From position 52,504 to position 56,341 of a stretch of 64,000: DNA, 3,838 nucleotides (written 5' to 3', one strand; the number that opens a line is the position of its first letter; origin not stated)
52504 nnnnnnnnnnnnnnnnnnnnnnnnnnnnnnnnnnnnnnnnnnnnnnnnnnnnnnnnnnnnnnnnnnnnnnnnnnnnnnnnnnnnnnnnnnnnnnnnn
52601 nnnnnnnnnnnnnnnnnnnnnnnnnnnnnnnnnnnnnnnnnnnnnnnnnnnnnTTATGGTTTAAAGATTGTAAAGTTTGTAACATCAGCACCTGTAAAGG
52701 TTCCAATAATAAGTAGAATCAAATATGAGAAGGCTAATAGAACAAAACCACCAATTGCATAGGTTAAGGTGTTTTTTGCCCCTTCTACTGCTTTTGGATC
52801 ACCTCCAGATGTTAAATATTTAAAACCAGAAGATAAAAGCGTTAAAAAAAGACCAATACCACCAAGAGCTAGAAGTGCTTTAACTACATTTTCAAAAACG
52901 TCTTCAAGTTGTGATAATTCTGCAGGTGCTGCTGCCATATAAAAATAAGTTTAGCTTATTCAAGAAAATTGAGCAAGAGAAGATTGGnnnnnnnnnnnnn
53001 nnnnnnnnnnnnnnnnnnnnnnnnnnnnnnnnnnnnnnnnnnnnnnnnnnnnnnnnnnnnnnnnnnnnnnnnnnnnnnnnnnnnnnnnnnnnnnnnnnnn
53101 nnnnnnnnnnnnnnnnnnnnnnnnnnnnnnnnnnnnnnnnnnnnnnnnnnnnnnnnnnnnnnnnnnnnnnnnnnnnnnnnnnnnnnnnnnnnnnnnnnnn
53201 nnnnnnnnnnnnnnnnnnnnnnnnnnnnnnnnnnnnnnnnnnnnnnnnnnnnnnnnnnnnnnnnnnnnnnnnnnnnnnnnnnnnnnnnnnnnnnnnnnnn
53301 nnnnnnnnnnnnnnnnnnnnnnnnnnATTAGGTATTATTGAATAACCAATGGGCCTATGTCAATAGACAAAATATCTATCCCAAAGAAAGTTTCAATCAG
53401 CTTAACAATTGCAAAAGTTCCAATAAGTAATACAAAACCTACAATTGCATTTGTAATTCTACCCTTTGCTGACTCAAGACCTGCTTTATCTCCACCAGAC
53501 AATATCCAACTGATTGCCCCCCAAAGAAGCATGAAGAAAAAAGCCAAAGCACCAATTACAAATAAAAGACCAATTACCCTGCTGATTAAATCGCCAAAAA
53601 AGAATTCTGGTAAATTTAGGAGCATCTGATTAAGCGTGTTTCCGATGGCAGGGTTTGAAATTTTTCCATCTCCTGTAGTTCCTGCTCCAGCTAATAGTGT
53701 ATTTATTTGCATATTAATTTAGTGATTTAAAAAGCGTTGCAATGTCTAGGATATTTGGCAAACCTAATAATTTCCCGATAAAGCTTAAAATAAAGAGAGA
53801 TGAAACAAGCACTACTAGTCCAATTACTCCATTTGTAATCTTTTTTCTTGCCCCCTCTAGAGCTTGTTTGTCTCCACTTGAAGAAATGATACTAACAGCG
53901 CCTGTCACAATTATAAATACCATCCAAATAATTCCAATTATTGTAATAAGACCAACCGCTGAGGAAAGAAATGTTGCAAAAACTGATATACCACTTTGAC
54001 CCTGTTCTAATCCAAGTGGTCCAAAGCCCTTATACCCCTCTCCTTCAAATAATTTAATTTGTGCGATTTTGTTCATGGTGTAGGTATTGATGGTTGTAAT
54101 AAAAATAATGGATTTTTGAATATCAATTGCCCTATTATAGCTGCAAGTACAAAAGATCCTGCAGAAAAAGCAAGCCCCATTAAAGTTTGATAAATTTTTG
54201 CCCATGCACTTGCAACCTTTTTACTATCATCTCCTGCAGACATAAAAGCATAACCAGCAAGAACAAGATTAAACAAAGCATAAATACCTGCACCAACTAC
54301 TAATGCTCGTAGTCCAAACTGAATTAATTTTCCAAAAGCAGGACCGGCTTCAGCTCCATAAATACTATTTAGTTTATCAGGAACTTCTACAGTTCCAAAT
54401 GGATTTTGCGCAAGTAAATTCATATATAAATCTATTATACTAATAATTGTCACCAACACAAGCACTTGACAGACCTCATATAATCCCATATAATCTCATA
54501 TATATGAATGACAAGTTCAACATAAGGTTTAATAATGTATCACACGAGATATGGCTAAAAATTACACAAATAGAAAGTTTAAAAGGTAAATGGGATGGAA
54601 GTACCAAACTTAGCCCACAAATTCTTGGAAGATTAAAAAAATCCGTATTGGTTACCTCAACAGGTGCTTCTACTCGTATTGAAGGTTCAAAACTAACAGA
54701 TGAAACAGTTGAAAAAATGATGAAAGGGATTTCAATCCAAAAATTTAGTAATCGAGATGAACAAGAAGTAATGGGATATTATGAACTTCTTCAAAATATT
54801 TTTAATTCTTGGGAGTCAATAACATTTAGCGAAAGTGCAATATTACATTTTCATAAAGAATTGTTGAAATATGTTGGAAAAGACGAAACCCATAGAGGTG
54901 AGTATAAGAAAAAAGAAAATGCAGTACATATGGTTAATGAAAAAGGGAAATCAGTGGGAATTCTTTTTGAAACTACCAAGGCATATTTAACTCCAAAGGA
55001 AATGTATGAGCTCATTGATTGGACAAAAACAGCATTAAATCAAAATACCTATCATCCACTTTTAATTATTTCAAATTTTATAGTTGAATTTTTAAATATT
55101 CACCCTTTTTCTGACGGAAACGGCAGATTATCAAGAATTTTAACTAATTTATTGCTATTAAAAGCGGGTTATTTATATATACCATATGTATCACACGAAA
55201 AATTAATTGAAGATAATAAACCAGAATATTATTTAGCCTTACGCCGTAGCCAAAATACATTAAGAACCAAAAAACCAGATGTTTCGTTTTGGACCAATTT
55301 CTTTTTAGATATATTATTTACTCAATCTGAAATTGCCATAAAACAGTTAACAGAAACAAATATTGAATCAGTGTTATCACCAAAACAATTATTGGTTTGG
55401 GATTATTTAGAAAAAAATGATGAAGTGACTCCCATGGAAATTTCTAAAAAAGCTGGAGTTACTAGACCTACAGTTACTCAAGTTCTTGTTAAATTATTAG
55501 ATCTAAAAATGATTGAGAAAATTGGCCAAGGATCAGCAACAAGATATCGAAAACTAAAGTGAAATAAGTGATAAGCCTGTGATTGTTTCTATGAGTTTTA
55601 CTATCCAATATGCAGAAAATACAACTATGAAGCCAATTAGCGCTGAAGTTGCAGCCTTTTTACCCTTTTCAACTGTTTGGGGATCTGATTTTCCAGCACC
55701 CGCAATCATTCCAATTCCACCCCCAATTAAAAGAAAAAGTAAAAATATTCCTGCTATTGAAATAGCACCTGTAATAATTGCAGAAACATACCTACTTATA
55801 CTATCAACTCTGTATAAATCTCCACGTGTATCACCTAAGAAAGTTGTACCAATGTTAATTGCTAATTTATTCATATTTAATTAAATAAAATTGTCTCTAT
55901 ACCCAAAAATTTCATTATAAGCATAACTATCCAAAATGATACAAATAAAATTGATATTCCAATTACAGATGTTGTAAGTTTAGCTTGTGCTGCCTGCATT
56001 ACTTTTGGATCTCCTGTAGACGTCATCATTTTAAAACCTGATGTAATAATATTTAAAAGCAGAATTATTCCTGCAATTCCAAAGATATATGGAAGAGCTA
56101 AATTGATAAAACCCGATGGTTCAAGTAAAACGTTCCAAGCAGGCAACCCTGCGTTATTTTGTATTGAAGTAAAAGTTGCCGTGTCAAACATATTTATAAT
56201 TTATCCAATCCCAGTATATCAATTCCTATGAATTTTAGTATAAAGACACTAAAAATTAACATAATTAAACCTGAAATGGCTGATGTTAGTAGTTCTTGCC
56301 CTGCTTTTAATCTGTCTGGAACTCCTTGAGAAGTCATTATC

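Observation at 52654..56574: Tandem array of eight paralogous two-TM pilin-like genes, split by an antisense fic gene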

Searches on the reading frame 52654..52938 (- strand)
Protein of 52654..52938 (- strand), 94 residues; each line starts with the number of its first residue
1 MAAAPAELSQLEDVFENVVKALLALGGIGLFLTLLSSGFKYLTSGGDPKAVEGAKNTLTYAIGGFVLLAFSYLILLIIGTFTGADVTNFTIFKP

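Call 3: search_protein_families(library=pfam, proteins=[window:52654-52938:-], max_evalue=1)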
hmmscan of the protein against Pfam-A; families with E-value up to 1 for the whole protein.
window:52654-52938:- (94 aa): 2 families
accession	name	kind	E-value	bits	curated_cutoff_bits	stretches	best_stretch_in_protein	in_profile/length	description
PF18895.5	T4SS_pilin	-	5.5e-11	42.8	26.6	1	10-74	4-67/71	Type IV secretion system pilin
PF04306.18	DUF456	-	0.023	15.4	29.4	1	25-87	31-94/139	Protein of unknown function (DUF456)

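Call 4: search_protein_families(library=ncbifam, proteins=[window:52654-52938:-], max_evalue=1)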
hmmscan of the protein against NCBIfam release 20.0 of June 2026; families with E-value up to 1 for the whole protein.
window:52654-52938:- (94 aa): 2 families
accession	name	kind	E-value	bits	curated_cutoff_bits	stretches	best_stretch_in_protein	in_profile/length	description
NF045849.1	ICE_MMCAP2_0565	equivalog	0.00061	19.4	40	1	16-78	14-76/80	Mbov_0395 family pilin-like conjugal transfer protein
NF045610.1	acin_4_helix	equivalog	0.0074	16.3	50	1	9-86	31-109/131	putative four-helix membrane protein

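Call 74: search_protein_representatives(alignment_id=A1)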
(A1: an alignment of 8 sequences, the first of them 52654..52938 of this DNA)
Query: 8 sequences, 114 profile positions. Proteins with E-value up to 0.001 (for the whole library): 82787; up to 1e-10: 16256; up to 1e-30: 80. The best 150 are listed.
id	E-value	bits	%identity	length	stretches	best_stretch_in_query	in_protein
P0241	2.2e-69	247.1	-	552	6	29-99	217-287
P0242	3.2e-56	204.8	-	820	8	13-96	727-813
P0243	5.3e-56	204.0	-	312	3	27-109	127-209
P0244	4.3e-55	201.1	-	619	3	23-107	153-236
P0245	4.4e-54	197.9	-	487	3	27-109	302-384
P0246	6.0e-51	187.8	-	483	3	29-104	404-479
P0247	6.8e-51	187.6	-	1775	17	37-99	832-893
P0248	6.1e-50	184.5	-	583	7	29-97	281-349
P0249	1.0e-48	180.5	-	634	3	29-111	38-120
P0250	1.1e-48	180.5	-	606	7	32-101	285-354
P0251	2.2e-48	179.5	-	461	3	17-107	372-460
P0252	6.7e-48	177.9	-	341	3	21-107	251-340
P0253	1.4e-47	176.9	-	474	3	17-107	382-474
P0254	8.5e-47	174.4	-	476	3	26-106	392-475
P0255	1.4e-46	173.7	-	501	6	33-99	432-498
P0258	8.9e-46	171.1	-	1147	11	17-110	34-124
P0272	3.0e-37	143.6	-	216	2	12-104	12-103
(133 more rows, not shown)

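Call 76: list_cluster_members(proteins=[P0242, P0241, P0247, P0243, P0272, P0258])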
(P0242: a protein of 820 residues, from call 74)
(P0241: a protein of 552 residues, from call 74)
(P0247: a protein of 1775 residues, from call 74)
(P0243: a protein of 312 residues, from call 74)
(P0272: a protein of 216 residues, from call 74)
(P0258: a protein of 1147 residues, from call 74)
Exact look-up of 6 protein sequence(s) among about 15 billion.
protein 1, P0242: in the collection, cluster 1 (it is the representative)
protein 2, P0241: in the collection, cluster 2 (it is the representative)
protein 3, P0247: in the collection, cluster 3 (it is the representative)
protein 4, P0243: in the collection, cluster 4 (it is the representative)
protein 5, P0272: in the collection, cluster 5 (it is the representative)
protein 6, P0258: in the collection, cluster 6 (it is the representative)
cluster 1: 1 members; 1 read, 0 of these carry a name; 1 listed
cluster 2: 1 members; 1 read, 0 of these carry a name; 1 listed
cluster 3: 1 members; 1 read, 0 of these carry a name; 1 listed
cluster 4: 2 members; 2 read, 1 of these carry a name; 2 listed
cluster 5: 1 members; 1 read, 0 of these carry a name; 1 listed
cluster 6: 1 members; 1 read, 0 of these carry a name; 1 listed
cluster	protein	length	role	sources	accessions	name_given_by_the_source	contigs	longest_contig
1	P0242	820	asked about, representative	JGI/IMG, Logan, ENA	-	-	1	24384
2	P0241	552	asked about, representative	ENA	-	-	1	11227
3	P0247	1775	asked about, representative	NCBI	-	-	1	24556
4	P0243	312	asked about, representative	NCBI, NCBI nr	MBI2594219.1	hypothetical protein HYW39_00815, partial [Candidatus Curtissbacteria bacterium] | hypothetical protein [Candidatus Curtissbacteria bacterium]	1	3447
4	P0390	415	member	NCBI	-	-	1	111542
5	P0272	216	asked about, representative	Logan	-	-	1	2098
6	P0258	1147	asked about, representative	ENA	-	-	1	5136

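Call 77: find_encoding_contigs(protein=P0242, flank=10000, max_places=1)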
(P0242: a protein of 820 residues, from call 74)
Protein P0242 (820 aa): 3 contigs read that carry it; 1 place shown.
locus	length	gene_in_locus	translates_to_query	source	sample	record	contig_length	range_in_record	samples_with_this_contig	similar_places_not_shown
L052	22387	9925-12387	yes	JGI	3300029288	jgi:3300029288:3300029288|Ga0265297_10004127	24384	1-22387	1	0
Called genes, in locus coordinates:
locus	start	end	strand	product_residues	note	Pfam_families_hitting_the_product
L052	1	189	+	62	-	?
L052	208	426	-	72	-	-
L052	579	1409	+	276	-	-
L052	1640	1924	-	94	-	-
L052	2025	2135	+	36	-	-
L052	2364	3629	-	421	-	PF01368:DHH, PF02272:DHHA1 (weak)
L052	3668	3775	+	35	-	-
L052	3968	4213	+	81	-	PF01783:Ribosomal_L32p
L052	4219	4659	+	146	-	PF01029:NusB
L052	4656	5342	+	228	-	PF22935:RM44_endonuclase (faint), PF14622:Ribonucleas_3_3, PF00636:Ribonuclease_3, PF00035:dsrm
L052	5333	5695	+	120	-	PF02033:RBFA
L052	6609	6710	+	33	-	-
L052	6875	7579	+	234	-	PF28597:T2SSF_N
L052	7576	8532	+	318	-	PF18075:FtsX_ECD, PF02687:FtsX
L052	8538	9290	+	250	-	PF11967:RecO_N, PF02565:RecO_C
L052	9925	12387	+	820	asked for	PF04956:TrbC (faint), PF18895:T4SS_pilin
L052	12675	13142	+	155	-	PF18895:T4SS_pilin (weak)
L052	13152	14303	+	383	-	PF18895:T4SS_pilin, PF00801:PKD (weak)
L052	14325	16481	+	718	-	PF00801:PKD, PF18911:PKD_4, PF18911:PKD_4, PF00801:PKD, PF18911:PKD_4, PF18911:PKD_4, PF00801:PKD, PF18911:PKD_4, +13 more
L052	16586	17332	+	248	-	PF02811:PHP (weak)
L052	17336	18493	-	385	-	PF04932:Wzy_C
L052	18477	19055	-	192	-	PF23023:Anti-Pycsar_Apyc1 (weak), PF00753:Lactamase_B, PF13483:Lactamase_B_3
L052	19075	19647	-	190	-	PF02482:Ribosomal_S30AE, PF16321:Ribosom_S30AE_C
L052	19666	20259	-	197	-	PF12917:YfbR-like, PF13023:HD_3, PF01966:HD (weak)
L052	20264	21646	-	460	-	PF08529:NusA_N, PF14520:HHH_5 (faint), PF13184:KH_NusA_1st, PF26594:KH_NusA_2nd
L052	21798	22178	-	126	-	PF01035:DNA_binding_1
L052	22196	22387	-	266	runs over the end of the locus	-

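Call 78: find_encoding_contigs(protein=P0390, flank=10000, max_places=1)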
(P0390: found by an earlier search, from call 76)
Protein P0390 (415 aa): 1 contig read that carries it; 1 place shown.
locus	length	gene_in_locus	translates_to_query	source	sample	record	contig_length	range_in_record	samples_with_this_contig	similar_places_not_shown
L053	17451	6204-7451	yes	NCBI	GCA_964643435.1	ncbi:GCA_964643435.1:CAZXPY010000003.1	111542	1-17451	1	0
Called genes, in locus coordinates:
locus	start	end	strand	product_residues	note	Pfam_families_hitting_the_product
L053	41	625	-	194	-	-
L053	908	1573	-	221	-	PF18912:DZR_2, PF00156:Pribosyltran (weak)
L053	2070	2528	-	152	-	PF01668:SmpB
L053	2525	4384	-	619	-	-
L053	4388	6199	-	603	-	PF08486:SpoIID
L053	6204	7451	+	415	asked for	PF00404:Dockerin_1 (weak), PF18895:T4SS_pilin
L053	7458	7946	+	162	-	PF18895:T4SS_pilin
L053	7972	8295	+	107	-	PF18895:T4SS_pilin (weak)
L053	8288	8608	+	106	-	PF18895:T4SS_pilin (weak)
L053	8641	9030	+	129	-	PF18895:T4SS_pilin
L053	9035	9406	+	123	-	PF18895:T4SS_pilin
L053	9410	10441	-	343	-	-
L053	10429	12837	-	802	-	PF01551:Peptidase_M23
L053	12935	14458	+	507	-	-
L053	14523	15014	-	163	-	-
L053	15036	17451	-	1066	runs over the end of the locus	-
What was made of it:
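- The VirB4 cluster is several genes away, and none was seen within 10 kb in the Curtissbacteria-type locus L053 (call 78).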

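Call 86: search_protein_families(library=pfam, proteins=[L052:13152-14303:+, L052:12675-13142:+, P0390, L052:14325-16481:+, L053:7458-7946:+], max_evalue=0.01)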
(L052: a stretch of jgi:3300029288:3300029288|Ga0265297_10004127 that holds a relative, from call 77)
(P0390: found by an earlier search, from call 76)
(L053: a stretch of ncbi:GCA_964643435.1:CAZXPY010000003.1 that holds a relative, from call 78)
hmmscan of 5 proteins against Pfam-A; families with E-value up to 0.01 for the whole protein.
L052:13152-14303:+ (383 aa): 3 families
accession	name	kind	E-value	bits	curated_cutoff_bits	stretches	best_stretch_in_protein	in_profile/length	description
PF18895.5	T4SS_pilin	-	2.8e-10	40.6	26.6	1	62-130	4-71/71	Type IV secretion system pilin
PF00801.26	PKD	-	3.6e-06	27.3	23.5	1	307-367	13-67/80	PKD domain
PF18911.6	PKD_4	-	0.00028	21.3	27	1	307-381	16-85/85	PKD domain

L052:12675-13142:+ (155 aa): 1 family
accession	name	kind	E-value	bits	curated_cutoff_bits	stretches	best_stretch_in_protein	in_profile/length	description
PF18895.5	T4SS_pilin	-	3.2e-07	30.8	26.6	1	87-151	8-71/71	Type IV secretion system pilin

P0390 (415 aa): 6 families
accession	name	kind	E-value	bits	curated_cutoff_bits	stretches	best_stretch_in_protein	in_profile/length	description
PF18895.5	T4SS_pilin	-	8.3e-21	74.3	26.6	3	343-404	9-68/71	Type IV secretion system pilin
PF00404.24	Dockerin_1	-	1.1e-05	26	22.9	1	40-88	2-51/57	Dockerin type I domain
PF13202.12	EF-hand_5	-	0.00017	21.4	25.9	0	39-51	7-19/25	EF hand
PF13405.12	EF-hand_6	-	0.0007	19.6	25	0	72-87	8-23/30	EF-hand domain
PF00036.39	EF-hand_1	-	0.001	18.9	25.4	0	72-86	8-22/29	EF hand domain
PF13499.12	EF-hand_7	-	0.0023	18.7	30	0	72-102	10-32/67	EF-hand domain pair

L052:14325-16481:+ (718 aa): 13 families
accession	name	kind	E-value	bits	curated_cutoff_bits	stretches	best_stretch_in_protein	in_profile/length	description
PF18911.6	PKD_4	-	8.9e-102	333.8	27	6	449-534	1-83/85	PKD domain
PF00801.26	PKD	-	6.9e-74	244.3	23.5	6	552-621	6-74/80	PKD domain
PF22352.2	K319L-like_PKD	-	5e-34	116.6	27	4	286-355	13-84/84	K319L-like, PKD domain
PF21027.3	Sde0182_C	-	2e-13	51.2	27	1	470-544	1-71/83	Cellulose-binding protein Sde0182, C-terminal domain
PF07495.19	Y_Y_Y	-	9.4e-12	45.1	26.6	0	579-626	9-60/65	Y_Y_Y domain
PF18981.6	InlK_D3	-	1.9e-10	41.1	25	0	684-708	46-70/75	Internalin K domain (D3/D4)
PF06832.18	BiPBP_C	-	4.1e-08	33.4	26.8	0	622-704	8-86/90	Penicillin-Binding Protein C-terminus Family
PF08329.16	ChitinaseA_N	-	2e-07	31.2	21.2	0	408-445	70-107/133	Chitinase A, N-terminal domain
PF15418.12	DUF4625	-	5.6e-07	30.4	27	0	466-533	53-127/131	Domain of unknown function (DUF4625)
PF16403.11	Bact_surface_Ig-like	-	1.8e-06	28.3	27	0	509-534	44-69/71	Bacterial surface protein, Ig-like domain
PF16967.11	TcfC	-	3.1e-06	27.1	29.4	0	687-711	43-67/68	E-set like domain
PF14347.11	DUF4399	-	0.00062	20.5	28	0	408-435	48-75/91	Domain of unknown function (DUF4399)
PF22091.2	DUF6941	-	0.0029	18.4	27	0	506-523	98-115/125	Family of unknown function (DUF6941)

L053:7458-7946:+ (162 aa): 1 family
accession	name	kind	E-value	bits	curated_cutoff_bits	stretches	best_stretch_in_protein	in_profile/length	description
PF18895.5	T4SS_pilin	-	2.3e-09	37.7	26.6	1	75-141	4-69/71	Type IV secretion system pilin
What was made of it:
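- Relatives fuse pilin modules to a C-terminal PKD domain or to an N-terminal dockerin-type domain behind a signal peptide (call 86). Fusions to PKD and dockerin-type ectodomains point to surface display (call 86).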

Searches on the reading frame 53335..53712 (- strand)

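Call 3: search_protein_families(library=pfam, proteins=[window:53335-53712:-], max_evalue=1)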
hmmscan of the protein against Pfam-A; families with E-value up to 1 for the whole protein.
window:53335-53712:- (125 aa): 1 family
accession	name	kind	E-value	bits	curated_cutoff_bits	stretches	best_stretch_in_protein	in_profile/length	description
PF18895.5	T4SS_pilin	-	2.5e-07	31.1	26.6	1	41-97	7-62/71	Type IV secretion system pilin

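Call 4: search_protein_families(library=ncbifam, proteins=[window:53335-53712:-], max_evalue=1)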
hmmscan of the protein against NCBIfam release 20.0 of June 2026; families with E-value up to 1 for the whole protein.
window:53335-53712:- (125 aa): 2 families
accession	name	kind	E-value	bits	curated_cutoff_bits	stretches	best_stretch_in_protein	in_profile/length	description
NF045849.1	ICE_MMCAP2_0565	equivalog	0.014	15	40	1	49-108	17-78/80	Mbov_0395 family pilin-like conjugal transfer protein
NF004933.0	PRK06287.1-4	equivalog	0.059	13.6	238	1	51-89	20-56/122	cobalt transport protein CbiN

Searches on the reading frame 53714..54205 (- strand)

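Call 3: search_protein_families(library=pfam, proteins=[window:53714-54205:-], max_evalue=1)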
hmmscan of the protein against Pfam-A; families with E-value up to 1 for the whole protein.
window:53714-54205:- (163 aa): 3 families
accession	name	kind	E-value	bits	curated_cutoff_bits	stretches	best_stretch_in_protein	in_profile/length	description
PF18895.5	T4SS_pilin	-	1.5e-07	31.8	26.6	1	77-143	6-71/71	Type IV secretion system pilin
PF07937.16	DUF1686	-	0.025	15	25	1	79-138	116-175/182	Protein of unknown function (DUF1686)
PF06799.16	CGLD27-like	-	0.14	12.7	25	1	76-136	22-82/143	Conserved in the green lineage and diatoms 27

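Call 4: search_protein_families(library=ncbifam, proteins=[window:53714-54205:-], max_evalue=1)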
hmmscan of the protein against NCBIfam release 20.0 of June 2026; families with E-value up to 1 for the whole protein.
window:53714-54205:- (163 aa): 2 families
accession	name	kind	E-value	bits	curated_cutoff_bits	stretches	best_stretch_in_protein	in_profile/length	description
NF045849.1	ICE_MMCAP2_0565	equivalog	2.7e-05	23.8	40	1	78-143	15-76/80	Mbov_0395 family pilin-like conjugal transfer protein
NF041646.1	VC0807_fam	subfamily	0.044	13.4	65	1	89-146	55-109/189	VC0807 family protein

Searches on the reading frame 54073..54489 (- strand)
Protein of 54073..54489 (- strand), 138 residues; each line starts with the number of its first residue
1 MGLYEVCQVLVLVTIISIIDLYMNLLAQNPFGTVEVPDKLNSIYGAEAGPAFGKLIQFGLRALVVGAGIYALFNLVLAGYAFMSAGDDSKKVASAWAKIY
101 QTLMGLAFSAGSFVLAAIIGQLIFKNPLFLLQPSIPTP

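Call 3: search_protein_families(library=pfam, proteins=[window:54073-54489:-], max_evalue=1)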
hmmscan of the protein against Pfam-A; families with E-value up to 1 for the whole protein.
window:54073-54489:- (138 aa): 0 families
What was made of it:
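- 54073..54423 (-): p4. A divergent pilin-like hairpin of 116 aa. Pfam does not recognise it, but it is highly conserved between genomes. No Pfam hit (call 3).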

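Call 4: search_protein_families(library=ncbifam, proteins=[window:54073-54489:-], max_evalue=1)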
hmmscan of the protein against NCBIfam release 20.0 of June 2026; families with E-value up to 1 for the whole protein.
window:54073-54489:- (138 aa): 1 family
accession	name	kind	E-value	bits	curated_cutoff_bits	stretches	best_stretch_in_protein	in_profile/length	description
NF045849.1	ICE_MMCAP2_0565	equivalog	0.73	9.6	40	1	57-119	11-76/80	Mbov_0395 family pilin-like conjugal transfer protein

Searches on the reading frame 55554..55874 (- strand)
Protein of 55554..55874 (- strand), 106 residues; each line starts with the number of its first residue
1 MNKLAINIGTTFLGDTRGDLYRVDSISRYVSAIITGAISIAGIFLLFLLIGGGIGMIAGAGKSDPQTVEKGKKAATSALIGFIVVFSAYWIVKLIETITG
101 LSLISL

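Call 3: search_protein_families(library=pfam, proteins=[window:55554-55874:-], max_evalue=1)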
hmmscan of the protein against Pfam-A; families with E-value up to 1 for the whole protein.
window:55554-55874:- (106 aa): 5 families
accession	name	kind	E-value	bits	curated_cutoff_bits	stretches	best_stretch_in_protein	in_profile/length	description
PF18895.5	T4SS_pilin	-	2.9e-10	40.5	26.6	1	24-95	3-71/71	Type IV secretion system pilin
PF19629.4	DUF6133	-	0.066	13.8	27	1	11-47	10-45/65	Family of unknown function (DUF6133)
PF05478.16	Prominin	-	0.13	10.7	34.3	1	21-98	410-485/799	Prominin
PF04246.17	RseC_MucC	-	0.17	12.2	24.4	1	42-97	72-116/130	Positive regulator of sigma(E), RseC/MucC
PF20088.4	DUF6480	-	0.28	11.5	25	1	57-92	36-71/78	Family of unknown function (DUF6480)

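Call 4: search_protein_families(library=ncbifam, proteins=[window:55554-55874:-], max_evalue=1)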
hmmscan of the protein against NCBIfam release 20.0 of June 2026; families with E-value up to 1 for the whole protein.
window:55554-55874:- (106 aa): 2 families
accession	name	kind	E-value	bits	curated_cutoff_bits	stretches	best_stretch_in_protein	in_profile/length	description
NF045849.1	ICE_MMCAP2_0565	equivalog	5.7e-06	25.9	40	1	24-98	7-79/80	Mbov_0395 family pilin-like conjugal transfer protein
TIGR04154.1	archaeo_STT3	subfamily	0.12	10.6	450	1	46-96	72-122/831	oligosaccharyl transferase, archaeosortase A system-associated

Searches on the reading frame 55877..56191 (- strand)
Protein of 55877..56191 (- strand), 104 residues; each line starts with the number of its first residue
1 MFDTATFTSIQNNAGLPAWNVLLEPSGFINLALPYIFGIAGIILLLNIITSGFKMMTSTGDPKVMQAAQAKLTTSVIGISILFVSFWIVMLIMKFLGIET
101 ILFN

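Call 3: search_protein_families(library=pfam, proteins=[window:55877-56191:-], max_evalue=1)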
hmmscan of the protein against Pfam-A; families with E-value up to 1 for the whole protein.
window:55877-56191:- (104 aa): 1 family
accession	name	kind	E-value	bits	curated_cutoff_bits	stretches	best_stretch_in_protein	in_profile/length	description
PF18895.5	T4SS_pilin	-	2.1e-05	24.9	26.6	1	28-88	8-66/71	Type IV secretion system pilin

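Call 4: search_protein_families(library=ncbifam, proteins=[window:55877-56191:-], max_evalue=1)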
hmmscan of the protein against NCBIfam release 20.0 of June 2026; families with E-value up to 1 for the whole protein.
window:55877-56191:- (104 aa): 1 family
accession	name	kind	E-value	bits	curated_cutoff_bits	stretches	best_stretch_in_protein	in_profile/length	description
NF045849.1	ICE_MMCAP2_0565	equivalog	3.5e-08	33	40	1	27-95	11-79/80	Mbov_0395 family pilin-like conjugal transfer protein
